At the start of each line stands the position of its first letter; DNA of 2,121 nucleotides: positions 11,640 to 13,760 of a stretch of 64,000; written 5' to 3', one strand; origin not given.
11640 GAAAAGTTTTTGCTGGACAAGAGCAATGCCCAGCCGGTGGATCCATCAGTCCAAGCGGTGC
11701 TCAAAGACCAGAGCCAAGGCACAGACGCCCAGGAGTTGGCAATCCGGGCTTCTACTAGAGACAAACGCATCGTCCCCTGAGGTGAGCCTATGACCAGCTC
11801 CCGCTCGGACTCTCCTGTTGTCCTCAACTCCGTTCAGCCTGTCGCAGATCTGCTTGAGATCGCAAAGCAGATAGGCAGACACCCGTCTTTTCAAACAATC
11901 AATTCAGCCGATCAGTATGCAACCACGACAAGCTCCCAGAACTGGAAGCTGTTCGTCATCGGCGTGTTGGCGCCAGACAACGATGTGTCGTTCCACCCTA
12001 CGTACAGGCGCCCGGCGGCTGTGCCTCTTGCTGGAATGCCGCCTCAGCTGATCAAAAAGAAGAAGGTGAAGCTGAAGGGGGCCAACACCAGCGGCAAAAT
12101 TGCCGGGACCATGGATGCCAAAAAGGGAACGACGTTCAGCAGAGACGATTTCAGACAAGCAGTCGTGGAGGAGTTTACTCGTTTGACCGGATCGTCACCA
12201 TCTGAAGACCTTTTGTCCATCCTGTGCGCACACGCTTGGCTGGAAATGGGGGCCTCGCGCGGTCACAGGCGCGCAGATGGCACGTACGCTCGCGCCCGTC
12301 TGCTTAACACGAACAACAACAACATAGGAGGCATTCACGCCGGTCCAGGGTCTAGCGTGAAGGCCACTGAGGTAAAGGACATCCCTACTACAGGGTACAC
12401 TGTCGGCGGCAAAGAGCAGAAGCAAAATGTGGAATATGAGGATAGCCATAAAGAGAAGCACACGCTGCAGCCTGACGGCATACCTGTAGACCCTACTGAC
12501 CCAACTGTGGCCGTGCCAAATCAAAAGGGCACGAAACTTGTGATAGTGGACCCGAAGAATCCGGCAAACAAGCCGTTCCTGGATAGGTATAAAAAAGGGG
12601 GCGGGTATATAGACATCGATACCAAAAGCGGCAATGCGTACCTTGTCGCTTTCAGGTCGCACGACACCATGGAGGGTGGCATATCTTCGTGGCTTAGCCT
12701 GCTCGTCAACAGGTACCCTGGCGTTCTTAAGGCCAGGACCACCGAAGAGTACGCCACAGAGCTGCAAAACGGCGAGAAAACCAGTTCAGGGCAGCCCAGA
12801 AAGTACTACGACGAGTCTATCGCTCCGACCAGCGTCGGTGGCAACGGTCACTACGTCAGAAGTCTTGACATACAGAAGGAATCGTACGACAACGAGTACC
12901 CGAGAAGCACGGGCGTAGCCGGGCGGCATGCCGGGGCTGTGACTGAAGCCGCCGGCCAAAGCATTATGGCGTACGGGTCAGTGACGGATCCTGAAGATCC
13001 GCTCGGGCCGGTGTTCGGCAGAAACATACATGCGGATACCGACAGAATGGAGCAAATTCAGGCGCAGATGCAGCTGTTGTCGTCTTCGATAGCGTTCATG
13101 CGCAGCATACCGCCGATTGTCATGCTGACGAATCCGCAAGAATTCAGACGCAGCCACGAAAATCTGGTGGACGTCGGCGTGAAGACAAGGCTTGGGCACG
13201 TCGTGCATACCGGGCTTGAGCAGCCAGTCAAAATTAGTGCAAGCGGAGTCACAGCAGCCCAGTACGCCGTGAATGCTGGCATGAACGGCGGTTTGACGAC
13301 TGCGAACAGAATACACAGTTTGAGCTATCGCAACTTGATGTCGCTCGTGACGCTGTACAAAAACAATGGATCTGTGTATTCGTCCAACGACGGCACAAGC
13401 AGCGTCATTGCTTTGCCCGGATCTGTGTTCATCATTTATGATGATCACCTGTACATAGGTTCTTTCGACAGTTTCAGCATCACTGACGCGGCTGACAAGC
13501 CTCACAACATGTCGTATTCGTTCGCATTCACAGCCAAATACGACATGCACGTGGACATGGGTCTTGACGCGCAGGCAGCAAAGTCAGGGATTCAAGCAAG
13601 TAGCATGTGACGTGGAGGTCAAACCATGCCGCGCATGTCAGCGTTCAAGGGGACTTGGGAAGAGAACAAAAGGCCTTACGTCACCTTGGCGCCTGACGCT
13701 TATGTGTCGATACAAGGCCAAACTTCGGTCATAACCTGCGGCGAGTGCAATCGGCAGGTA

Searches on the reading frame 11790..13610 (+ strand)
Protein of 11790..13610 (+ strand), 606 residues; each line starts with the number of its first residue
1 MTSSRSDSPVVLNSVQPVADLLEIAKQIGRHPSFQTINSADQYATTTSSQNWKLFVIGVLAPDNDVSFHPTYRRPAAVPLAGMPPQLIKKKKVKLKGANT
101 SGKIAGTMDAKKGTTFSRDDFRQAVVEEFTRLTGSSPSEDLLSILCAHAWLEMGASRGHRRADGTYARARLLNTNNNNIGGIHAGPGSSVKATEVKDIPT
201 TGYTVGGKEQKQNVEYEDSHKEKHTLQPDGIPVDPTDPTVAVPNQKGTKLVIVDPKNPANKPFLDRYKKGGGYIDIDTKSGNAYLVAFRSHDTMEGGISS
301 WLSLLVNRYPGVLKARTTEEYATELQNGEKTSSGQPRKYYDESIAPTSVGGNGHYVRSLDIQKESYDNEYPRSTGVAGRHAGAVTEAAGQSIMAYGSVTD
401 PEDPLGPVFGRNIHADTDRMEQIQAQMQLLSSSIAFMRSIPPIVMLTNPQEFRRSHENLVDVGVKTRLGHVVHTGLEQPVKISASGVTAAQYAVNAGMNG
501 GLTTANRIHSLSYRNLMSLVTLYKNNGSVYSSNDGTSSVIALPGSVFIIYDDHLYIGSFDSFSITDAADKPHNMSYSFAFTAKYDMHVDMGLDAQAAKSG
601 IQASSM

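Call 27: find_related_loci(query=window:11790-13610:+, collection=viral_contigs, flank=10000)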
Query window:11790-13610:+ (606 aa) in viral_contigs; peptide patterns used: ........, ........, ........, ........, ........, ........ (x = any residue, [..] = any of these).
7 stretches matched a pattern, but none encodes a relative of the query by tblastn (E <= 1e-3).
